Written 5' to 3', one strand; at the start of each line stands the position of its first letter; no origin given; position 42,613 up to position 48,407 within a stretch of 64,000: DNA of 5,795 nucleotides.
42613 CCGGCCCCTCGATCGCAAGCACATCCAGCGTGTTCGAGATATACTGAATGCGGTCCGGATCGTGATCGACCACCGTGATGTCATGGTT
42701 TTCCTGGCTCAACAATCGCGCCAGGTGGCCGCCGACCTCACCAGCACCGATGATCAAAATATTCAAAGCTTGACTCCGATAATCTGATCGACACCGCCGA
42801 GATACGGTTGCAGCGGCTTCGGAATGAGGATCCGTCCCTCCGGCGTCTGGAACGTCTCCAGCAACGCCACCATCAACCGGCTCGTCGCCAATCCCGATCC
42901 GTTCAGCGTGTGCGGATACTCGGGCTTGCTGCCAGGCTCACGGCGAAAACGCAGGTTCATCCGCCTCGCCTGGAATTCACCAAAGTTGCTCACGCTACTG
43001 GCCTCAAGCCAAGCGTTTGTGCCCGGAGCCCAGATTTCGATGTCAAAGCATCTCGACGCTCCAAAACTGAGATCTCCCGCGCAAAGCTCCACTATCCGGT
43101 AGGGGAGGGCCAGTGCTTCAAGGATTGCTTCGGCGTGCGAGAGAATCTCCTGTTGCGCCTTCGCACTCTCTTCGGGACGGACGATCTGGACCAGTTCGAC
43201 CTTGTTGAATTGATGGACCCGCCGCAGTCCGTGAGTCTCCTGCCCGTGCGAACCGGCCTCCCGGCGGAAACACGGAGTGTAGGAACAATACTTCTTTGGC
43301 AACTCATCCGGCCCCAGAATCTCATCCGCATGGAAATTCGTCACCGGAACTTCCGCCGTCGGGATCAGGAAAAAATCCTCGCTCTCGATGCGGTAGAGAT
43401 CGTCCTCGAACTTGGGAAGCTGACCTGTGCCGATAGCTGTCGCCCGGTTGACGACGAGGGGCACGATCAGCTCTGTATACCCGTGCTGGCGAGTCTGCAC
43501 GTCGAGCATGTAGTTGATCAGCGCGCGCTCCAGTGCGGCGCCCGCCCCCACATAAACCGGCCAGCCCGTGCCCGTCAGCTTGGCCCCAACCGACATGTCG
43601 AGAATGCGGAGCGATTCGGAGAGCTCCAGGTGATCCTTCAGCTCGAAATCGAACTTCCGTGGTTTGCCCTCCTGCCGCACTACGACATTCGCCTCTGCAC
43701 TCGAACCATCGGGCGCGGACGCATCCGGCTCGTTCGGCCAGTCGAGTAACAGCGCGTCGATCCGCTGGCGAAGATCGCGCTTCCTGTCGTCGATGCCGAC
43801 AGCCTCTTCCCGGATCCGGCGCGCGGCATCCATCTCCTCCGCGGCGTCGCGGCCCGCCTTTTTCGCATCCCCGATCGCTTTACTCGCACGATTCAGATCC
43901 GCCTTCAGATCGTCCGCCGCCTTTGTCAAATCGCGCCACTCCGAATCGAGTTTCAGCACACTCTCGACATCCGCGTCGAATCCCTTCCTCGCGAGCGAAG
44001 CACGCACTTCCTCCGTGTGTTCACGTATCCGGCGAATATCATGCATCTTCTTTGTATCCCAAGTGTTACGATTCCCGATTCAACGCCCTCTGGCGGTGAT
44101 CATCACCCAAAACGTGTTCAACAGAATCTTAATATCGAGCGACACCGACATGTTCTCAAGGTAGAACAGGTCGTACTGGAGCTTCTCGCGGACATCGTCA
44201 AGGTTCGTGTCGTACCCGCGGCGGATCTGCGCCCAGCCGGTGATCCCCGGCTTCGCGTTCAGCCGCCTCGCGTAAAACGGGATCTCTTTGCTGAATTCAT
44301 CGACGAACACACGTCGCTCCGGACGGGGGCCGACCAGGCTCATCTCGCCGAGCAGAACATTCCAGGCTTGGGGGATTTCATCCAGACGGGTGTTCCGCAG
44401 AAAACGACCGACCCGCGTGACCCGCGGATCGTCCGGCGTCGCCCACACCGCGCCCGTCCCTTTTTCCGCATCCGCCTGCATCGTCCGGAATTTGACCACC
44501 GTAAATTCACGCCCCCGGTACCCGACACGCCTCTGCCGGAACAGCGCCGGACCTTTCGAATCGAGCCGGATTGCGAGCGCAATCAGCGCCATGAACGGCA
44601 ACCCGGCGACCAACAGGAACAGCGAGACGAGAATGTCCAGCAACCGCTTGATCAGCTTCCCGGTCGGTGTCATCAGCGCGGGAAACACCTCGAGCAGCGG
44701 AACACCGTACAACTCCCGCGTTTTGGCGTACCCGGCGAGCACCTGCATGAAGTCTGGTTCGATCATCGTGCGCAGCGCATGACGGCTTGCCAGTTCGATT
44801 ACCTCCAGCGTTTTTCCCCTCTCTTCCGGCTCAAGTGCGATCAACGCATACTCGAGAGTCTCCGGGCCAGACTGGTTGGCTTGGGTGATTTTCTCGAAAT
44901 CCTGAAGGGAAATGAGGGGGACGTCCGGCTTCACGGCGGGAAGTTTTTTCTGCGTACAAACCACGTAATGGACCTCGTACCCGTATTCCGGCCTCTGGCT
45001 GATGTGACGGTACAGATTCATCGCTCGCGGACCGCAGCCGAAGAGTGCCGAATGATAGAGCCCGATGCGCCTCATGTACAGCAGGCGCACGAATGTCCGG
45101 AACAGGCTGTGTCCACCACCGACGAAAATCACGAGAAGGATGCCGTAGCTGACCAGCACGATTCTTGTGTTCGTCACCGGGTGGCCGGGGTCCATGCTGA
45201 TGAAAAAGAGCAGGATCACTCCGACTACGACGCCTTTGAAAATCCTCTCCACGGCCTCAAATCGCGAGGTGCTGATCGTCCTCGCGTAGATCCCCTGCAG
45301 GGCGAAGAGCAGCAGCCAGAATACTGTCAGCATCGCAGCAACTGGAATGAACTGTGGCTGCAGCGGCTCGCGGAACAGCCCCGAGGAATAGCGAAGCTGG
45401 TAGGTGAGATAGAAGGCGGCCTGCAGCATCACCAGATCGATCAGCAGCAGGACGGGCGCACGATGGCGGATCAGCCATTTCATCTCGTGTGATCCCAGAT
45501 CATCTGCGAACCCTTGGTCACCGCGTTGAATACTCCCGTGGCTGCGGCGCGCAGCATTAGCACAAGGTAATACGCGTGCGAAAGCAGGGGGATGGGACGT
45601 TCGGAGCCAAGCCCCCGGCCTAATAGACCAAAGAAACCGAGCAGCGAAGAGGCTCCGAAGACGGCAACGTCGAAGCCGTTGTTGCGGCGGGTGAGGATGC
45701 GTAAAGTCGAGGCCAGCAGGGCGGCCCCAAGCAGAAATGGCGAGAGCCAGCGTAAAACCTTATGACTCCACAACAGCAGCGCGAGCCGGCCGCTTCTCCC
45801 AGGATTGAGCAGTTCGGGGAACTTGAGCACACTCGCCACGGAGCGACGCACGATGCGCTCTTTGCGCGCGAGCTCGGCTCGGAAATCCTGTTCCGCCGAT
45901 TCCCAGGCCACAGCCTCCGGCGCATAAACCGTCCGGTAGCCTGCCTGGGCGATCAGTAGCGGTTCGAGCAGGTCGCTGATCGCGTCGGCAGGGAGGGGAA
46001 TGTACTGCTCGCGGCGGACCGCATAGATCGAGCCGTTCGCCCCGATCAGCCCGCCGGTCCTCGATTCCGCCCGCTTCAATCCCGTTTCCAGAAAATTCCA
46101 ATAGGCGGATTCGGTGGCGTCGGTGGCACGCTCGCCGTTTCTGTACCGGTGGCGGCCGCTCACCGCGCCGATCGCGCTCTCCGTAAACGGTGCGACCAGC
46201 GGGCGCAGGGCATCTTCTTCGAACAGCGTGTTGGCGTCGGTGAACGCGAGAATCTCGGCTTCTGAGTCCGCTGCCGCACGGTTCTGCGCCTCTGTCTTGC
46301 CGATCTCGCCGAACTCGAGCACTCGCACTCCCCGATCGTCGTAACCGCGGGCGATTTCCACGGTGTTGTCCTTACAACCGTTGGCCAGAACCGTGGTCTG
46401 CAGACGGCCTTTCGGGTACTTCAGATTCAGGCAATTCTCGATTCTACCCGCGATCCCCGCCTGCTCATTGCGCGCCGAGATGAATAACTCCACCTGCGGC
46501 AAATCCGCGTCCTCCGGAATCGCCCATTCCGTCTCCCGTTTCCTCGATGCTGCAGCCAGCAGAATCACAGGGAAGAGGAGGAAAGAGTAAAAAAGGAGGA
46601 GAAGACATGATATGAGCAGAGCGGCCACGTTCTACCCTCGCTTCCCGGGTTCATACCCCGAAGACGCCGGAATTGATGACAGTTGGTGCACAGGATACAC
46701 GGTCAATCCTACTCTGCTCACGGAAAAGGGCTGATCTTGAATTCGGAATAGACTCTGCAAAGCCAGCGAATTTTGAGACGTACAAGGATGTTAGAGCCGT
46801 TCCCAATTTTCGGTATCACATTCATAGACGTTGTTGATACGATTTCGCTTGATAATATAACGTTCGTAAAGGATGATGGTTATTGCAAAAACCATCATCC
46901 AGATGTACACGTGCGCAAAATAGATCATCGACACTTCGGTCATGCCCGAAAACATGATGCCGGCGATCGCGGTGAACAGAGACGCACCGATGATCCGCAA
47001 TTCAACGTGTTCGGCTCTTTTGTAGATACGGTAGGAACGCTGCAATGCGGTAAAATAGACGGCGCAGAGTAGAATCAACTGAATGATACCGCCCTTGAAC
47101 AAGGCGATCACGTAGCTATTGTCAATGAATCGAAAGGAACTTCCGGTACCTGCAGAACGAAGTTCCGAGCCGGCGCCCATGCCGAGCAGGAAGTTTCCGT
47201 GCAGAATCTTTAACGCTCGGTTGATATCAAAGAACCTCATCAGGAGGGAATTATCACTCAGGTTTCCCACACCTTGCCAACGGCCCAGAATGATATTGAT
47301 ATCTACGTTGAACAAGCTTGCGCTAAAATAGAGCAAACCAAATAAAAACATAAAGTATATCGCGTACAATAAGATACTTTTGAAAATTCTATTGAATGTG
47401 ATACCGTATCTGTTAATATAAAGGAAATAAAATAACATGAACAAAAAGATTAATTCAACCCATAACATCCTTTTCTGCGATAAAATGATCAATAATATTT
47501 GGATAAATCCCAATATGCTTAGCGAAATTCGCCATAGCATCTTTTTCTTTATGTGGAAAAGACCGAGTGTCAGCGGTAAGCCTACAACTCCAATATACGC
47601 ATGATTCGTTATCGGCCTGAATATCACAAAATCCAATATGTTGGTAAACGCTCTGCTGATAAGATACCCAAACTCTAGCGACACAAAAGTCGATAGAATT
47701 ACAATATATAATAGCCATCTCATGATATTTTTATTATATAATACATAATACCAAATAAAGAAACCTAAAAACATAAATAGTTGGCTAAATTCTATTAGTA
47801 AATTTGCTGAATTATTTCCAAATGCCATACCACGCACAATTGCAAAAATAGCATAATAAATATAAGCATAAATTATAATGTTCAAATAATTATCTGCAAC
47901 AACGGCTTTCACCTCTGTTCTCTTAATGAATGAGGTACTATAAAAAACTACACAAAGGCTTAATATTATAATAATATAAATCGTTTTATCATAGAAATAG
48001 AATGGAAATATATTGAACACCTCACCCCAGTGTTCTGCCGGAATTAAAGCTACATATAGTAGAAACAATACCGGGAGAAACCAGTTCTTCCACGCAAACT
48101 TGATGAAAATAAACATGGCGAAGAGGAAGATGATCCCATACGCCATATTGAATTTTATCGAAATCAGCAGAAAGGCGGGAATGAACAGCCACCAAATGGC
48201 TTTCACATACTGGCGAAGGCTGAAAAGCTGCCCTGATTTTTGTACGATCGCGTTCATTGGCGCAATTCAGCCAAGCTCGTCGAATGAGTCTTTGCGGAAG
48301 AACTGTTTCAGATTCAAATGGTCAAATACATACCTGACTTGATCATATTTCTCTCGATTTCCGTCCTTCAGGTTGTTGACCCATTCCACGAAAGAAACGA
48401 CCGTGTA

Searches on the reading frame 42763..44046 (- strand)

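Call 91: search_protein_families(library=pfam, proteins=[window:42763-44046:-], max_evalue=0.00001)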
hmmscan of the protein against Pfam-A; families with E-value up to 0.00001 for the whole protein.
window:42763-44046:- (427 aa): 2 families
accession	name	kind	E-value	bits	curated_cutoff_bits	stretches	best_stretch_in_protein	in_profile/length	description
PF00587.30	tRNA-synt_2b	-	1.5e-34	120.1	29.3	1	221-398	4-178/179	tRNA synthetase class II core domain (G, H, P, S and T)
PF02403.27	Seryl_tRNA_N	-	1.9e-22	79.9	28.2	1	1-107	1-108/108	Seryl-tRNA synthetase N-terminal domain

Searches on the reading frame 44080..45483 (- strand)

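Call 91: search_protein_families(library=pfam, proteins=[window:44080-45483:-], max_evalue=0.00001)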
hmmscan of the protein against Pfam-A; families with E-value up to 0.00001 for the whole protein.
window:44080-45483:- (467 aa): 2 families
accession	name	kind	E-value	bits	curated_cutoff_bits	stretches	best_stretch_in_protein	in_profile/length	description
PF02397.22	Bac_transf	-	1.3e-67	227.2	27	1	279-462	1-178/179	Bacterial sugar transferase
PF13727.12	CoA_binding_3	-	1.1e-06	29.3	25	1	63-179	3-114/175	CoA-binding domain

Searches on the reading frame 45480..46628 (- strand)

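Call 91: search_protein_families(library=pfam, proteins=[window:45480-46628:-], max_evalue=0.00001)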
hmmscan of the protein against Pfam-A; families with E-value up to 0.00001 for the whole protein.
window:45480-46628:- (382 aa): 4 families
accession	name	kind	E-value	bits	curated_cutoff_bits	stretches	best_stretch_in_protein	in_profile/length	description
PF00535.33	Glycos_transf_2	-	6.5e-14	52.6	23.3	1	49-192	3-147/168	Glycosyl transferase family 2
PF13641.12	Glyco_tranf_2_3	-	2e-13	51.4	27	1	44-258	1-226/230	Glycosyltransferase like family 2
PF13506.12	Glyco_transf_21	-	3.1e-08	33.7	21.7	1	111-208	18-113/174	Glycosyl transferase family 21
PF13632.12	Glyco_trans_2_3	-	1.6e-06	28.5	27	1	129-310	4-182/198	Glycosyl transferase family group 2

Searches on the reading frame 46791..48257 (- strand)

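Call 91: search_protein_families(library=pfam, proteins=[window:46791-48257:-], max_evalue=0.00001)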
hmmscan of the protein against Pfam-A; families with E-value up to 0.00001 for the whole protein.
window:46791-48257:- (488 aa): 1 family
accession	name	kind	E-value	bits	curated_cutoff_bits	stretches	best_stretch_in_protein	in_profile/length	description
PF04932.20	Wzy_C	-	3.8e-06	27.2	31.7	1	251-397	4-148/149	O-Antigen ligase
